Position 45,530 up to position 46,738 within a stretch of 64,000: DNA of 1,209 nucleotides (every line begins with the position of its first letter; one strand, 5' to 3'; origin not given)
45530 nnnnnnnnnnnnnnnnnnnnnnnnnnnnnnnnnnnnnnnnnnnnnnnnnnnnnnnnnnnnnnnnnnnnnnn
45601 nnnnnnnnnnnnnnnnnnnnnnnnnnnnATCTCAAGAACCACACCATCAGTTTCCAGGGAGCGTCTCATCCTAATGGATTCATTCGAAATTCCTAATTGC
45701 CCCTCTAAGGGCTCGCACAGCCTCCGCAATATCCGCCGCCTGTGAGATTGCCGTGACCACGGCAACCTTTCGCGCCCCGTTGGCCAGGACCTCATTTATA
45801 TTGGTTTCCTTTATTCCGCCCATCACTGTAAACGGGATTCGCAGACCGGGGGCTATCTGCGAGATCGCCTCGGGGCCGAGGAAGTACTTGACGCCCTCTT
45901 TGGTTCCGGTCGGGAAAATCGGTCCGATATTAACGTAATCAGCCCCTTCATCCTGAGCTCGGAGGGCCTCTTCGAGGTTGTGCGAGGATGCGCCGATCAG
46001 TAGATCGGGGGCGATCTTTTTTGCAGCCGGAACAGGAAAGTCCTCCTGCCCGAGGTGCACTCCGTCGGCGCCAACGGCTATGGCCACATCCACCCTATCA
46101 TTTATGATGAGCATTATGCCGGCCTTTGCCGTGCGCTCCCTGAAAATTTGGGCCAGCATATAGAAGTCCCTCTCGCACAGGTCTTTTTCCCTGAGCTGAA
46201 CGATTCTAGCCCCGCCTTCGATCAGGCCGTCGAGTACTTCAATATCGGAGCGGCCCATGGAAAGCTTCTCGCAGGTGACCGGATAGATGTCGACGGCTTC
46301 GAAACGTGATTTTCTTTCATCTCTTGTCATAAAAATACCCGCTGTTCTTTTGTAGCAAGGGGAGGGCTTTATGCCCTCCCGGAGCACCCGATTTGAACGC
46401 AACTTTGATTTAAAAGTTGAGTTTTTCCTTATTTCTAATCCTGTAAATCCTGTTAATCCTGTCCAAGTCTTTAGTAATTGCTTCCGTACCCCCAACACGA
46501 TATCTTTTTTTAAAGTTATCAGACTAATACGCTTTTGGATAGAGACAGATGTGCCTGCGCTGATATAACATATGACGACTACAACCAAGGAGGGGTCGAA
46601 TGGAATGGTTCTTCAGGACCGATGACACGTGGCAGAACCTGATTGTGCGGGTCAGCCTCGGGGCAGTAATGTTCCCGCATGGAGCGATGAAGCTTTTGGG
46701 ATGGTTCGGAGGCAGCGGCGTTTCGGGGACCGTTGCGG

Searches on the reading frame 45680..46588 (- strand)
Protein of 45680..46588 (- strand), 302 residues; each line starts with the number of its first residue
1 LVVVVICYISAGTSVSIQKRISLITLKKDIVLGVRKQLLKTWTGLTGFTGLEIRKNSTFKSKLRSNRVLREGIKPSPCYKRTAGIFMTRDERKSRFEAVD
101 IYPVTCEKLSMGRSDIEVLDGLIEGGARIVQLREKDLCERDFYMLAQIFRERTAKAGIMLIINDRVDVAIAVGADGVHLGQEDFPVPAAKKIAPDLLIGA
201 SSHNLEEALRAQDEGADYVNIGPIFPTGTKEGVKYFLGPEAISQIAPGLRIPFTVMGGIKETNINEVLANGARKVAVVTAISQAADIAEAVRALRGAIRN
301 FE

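Call 46: search_protein_families(library=pfam, proteins=[window:45680-46588:-], max_evalue=0.00001)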
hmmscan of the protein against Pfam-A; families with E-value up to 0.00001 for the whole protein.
window:45680-46588:- (302 aa): 1 family
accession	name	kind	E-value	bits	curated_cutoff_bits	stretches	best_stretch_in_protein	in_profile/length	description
PF02581.23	TMP-TENI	-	2.1e-57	193.9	27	1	101-281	1-180/180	Thiamine monophosphate synthase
